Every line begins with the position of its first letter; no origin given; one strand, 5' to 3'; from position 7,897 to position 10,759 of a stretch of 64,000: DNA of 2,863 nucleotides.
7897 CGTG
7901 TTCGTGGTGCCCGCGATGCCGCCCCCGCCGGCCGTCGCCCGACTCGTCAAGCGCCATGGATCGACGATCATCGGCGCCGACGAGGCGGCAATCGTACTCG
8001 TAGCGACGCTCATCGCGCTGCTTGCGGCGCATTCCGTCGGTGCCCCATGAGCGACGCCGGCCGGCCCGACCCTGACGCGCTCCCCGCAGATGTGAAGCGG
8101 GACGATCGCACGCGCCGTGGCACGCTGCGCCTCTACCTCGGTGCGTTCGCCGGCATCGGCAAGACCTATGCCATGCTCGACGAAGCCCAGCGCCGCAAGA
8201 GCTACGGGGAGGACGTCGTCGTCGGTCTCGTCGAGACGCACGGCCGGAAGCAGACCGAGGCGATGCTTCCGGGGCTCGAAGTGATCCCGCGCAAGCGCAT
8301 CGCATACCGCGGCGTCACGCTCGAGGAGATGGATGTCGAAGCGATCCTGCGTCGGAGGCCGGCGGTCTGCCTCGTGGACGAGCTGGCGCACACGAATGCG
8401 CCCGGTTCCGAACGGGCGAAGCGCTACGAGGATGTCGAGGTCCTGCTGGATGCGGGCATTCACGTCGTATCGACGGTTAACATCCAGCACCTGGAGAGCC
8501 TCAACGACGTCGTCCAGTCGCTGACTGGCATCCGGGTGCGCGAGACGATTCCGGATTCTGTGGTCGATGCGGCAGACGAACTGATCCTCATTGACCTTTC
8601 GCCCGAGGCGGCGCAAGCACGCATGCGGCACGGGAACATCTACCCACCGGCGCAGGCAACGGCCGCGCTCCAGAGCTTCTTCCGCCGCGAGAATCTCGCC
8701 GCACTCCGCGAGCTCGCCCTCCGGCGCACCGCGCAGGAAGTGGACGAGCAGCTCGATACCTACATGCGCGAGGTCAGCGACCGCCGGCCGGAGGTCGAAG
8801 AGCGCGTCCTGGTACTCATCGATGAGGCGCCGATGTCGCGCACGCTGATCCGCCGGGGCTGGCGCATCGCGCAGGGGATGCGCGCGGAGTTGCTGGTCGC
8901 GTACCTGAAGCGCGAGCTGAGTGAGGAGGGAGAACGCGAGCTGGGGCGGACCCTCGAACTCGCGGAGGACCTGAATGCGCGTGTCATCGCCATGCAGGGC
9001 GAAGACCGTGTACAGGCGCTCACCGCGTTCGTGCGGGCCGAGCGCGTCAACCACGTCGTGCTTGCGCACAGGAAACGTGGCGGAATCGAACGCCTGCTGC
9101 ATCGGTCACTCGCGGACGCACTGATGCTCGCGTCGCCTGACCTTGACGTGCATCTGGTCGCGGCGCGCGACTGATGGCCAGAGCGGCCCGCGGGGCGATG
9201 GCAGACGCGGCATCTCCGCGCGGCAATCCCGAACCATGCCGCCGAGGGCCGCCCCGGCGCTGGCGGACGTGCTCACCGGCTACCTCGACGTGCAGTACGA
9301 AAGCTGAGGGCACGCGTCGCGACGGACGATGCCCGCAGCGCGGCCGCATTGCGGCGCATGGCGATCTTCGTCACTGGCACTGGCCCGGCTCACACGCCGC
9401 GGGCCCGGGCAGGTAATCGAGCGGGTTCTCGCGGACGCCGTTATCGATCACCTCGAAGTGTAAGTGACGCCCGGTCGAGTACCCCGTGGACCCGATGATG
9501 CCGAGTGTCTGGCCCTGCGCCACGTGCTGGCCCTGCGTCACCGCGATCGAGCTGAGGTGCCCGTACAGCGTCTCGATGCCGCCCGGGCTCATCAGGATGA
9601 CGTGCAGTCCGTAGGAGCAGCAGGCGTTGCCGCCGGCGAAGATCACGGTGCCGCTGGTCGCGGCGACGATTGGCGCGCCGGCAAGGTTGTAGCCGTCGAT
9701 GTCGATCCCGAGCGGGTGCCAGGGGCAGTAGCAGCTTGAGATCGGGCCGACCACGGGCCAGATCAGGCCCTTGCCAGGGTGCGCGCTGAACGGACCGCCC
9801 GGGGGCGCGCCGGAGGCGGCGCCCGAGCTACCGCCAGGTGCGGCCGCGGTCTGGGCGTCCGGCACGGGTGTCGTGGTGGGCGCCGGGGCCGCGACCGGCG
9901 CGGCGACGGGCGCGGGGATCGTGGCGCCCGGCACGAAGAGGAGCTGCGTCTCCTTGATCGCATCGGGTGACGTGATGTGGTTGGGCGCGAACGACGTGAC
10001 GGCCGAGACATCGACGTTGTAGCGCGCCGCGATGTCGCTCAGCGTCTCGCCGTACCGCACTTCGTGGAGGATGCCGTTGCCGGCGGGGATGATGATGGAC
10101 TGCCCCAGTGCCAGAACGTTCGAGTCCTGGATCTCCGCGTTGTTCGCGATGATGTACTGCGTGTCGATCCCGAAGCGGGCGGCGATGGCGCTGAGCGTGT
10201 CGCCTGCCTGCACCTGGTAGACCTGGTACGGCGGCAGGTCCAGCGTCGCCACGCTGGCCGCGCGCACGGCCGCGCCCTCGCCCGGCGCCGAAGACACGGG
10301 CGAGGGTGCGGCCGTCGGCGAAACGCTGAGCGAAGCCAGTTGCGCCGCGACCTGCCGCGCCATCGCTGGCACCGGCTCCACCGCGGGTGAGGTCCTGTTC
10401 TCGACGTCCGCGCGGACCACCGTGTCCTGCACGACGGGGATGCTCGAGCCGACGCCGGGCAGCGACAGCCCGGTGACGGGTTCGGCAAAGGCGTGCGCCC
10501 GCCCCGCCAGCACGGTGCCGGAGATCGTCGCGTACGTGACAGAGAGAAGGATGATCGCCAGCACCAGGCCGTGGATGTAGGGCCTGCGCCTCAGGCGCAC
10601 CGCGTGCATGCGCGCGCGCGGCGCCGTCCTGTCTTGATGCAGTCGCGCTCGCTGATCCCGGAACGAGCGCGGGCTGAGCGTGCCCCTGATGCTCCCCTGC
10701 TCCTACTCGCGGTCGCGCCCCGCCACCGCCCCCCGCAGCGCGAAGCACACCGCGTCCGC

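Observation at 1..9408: Complete kdp locus (about 9.2 kb) bracketed by approximately 118-bp direct repeats, with the right copy overlapping the 3' end of a peptidase gene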

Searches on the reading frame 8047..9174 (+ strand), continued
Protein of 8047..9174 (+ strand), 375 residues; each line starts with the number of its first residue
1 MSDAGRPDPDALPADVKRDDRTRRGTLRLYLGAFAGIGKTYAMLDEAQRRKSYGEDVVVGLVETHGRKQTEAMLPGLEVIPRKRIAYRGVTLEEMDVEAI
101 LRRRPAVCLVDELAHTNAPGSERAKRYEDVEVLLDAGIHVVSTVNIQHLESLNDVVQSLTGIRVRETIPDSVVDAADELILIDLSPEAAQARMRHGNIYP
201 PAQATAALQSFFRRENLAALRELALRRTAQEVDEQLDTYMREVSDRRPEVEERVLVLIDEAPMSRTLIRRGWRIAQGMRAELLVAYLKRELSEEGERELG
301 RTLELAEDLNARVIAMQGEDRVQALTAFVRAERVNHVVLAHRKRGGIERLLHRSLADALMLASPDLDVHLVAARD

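Call 57: search_protein_families(library=ncbifam, proteins=[L081:507-1925:+, window:8047-9174:+], max_evalue=0.01)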
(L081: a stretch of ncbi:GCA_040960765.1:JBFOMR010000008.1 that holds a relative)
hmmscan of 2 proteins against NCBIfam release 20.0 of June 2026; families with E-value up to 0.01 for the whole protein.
L081:507-1925:+ (473 aa): 32 families (the best 25 are shown)
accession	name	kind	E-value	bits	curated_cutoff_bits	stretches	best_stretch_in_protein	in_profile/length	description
TIGR03812.1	tyr_de_CO2_Arch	equivalog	3.2e-60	204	299.4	1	38-426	3-372/375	tyrosine decarboxylase MfnA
TIGR01788.1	Glu-decarb-GAD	equivalog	1.7e-25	89.6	380.4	1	86-431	68-428/431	glutamate decarboxylase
NF052646.1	DABADecarRhbB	equivalog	9.4e-16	57.4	900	1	125-247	156-286/491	L-2,4-diaminobutyrate decarboxylase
TIGR03402.1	FeS_nifS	equivalog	8.6e-14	51.1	530.75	1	129-241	64-174/379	cysteine desulfurase NifS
TIGR03799.1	NOD_PanD_pyr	equivalog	1.4e-11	43.5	606.1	1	160-365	213-424/522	pyridoxal-dependent aspartate 1-decarboxylase PanP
TIGR04427.1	PLP_DesI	equivalog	1.5e-11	44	650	1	117-240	53-172/390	dTDP-4-dehydro-6-deoxyglucose aminotransferase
NF003346.0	PRK04366.1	equivalog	2.6e-10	39.6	441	1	128-239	138-249/487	aminomethyl-transferring glycine dehydrogenase subunit GcvPB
NF002806.0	PRK02948.1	subfamily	1e-09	37.9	304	1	128-241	64-176/381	IscS subfamily cysteine desulfurase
NF002748.0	PRK02769.1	equivalog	2.2e-09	36.5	305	1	98-350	65-303/382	histidine decarboxylase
TIGR03403.1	nifS_epsilon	equivalog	1.9e-08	33.6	587.7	1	129-241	65-178/382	NifS family cysteine desulfurase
TIGR03235.1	DNA_S_dndA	equivalog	3.1e-07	30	480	1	176-293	111-216/353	cysteine desulfurase DndA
NF041364.1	GntC_guanitoxin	equivalog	1.8e-06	27.1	415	1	128-239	64-173/356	guanitoxin biosynthesis PLP-dependent (S)-gamma-hydroxy-L-arginine cyclodehydratase GntC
NF005732.0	PRK07550.1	equivalog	2.2e-06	27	366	1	158-239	119-205/389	aminotransferase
NF005744.0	PRK07568.1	subfamily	9.1e-06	24.7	389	1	128-239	92-201/398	pyridoxal phosphate-dependent aminotransferase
NF004770.0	PRK06108.1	subfamily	9.3e-06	24.7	422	1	156-240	120-210/396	pyridoxal phosphate-dependent aminotransferase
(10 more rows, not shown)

window:8047-9174:+ (375 aa): 2 families
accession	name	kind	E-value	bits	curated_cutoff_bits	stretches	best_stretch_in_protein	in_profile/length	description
NF038185.1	KdpD_non_kinase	exception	1.7e-113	379.7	550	1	20-373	14-372/373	KdpD-like non-kinase potassium sensor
NF007793.0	PRK10490.1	equivalog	4.2e-102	342.7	1123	1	3-373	4-374/895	two-component system sensor histidine kinase KdpD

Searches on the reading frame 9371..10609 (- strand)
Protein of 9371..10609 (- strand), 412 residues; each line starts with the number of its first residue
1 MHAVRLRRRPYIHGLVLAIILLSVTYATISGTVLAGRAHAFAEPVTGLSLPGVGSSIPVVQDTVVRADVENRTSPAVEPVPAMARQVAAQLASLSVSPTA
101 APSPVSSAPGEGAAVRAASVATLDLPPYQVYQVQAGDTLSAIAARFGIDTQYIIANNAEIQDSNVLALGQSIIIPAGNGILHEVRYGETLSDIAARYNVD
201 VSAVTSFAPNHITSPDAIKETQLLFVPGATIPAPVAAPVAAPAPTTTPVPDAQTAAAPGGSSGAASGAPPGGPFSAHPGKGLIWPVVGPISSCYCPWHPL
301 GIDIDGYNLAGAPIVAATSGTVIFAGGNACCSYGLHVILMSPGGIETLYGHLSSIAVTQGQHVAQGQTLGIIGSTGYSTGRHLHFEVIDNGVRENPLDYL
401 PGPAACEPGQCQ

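Call 7: search_protein_families(library=pfam, proteins=[window:9371-10609:-])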
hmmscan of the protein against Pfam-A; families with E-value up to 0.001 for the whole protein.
window:9371-10609:- (412 aa): 6 families
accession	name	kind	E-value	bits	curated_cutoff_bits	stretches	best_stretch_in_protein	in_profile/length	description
PF01551.29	Peptidase_M23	-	8.3e-25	87.3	28.7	1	301-396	5-96/96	Peptidase family M23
PF01476.26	LysM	-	1.1e-20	73.7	20.9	2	131-175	1-43/43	LysM domain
PF23473.1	LysM3_LYK4_5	-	1.1e-07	32.2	29.3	1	131-158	5-32/48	LYK4/5 LysM3 domain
PF23446.1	LysM1_NFP_LYK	-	1.9e-05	25.8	36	0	129-176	6-55/60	NFP/LYK LysM1 domain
PF23577.1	LysM_RLK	-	0.0003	21.2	27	0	131-155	3-27/44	LysM domain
PF22310.2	NMB0315_dom_I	-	0.00073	20.3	27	0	132-155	7-30/83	NMB0315-like, domain I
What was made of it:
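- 9371..10609 (-): Intact LysM/M23 peptidase gene. Its last 39 nt (9371-9409) form the right end of the right repeat copy. Pfam LysM plus Peptidase_M23 (call 7).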

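Call 14: find_homologous_proteins(query=window:9371-10609:-, max_evalue=1e-20)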
Query window:9371-10609:- (412 aa): 659 proteins with E <= 1e-20 among 8000 candidates; the best 120 are listed.
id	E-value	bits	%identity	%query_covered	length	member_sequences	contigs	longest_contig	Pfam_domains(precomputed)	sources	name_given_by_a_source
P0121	4.3e-248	841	94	100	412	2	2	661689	PF01551.30,PF23446.2,PF01476.27,PF23473.2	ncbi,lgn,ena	-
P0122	6.8e-205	699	78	100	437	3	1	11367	PF01551.30,PF23446.2,PF01476.27,PF23473.2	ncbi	ncbi:MAG: peptidoglycan DD-metalloendopeptidase family protein [Dehalococcoidia bacterium]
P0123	2.1e-171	589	73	96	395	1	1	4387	PF01551.30,PF23446.2,PF01476.27,PF23473.2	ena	-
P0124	1.2e-167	577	68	99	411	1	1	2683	PF01551.30,PF01476.27,PF23473.2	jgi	jgi:murein DD-endopeptidase MepM/ murein hydrolase activator NlpD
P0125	9.7e-167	574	67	100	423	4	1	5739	PF01551.30,PF01476.27,PF23473.2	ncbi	-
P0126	4.4e-166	571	70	96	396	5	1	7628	PF01551.30,PF23446.2,PF01476.27,PF23473.2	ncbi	-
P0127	6.8e-166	571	65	96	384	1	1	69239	PF01551.30,PF01476.27,PF23473.2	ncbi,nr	ncbi:MAG TPA: M23 family metallopeptidase [Dehalococcoidia bacterium]|nr:M23 family metallopeptidase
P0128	2.6e-163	562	71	97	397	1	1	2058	PF01551.30,PF23446.2,PF01476.27,PF23473.2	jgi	jgi:murein DD-endopeptidase MepM/ murein hydrolase activator NlpD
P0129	3.0e-157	542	66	97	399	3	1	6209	PF01551.30,PF23446.2,PF01476.27,PF23473.2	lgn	-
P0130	1.4e-152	527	63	96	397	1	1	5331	PF01551.30,PF01476.27,PF23473.2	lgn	-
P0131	2.5e-152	526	65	96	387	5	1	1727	PF01551.30,PF01476.27,PF23473.2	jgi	jgi:murein DD-endopeptidase MepM/ murein hydrolase activator NlpD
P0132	8.3e-149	514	66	94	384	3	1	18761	PF01551.30,PF23446.2,PF01476.27,PF23473.2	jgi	-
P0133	1.0e-147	511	67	94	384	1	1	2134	PF01551.30,PF01476.27,PF23473.2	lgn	-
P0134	1.5e-145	504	66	94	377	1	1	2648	PF01551.30,PF01476.27,PF23473.2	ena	-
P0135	2.3e-143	497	65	94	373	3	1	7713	PF01551.30,PF23446.2,PF01476.27,PF23473.2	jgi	-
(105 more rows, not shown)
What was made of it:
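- On Target duplication by Campbell-type or duplicative insertion: The peptidase is intact in the window (calls 7, 14).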

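Call 24: find_encoding_contigs(protein=P0122, flank=10000, max_places=4)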
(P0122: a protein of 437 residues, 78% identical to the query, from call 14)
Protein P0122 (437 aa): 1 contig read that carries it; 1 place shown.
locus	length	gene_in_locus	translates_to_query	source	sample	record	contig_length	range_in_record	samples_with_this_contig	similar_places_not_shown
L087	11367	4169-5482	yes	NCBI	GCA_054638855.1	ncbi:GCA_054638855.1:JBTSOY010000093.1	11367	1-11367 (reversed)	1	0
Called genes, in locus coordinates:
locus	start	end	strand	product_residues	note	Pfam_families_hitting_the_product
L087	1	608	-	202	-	?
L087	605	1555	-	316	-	-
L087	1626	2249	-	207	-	PF01174:SNO, PF07685:GATase_3 (weak)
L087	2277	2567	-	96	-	PF07927:HicA_toxin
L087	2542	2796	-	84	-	-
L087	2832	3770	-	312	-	PF01680:SOR_SNZ, PF03060:NMO, PF05690:ThiG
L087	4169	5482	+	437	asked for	PF01476:LysM, PF23446:LysM1_NFP_LYK (faint), PF23473:LysM3_LYK4_5 (faint), PF01551:Peptidase_M23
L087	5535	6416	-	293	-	PF01734:Patatin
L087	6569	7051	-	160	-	PF00578:AhpC-TSA, PF08534:Redoxin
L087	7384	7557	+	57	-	-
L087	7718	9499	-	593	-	PF00672:HAMP, PF13487:HD_5, PF01966:HD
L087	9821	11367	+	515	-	PF00118:Cpn60_TCP1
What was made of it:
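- A relative with P at 78% has a patatin gene downstream (call 24).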
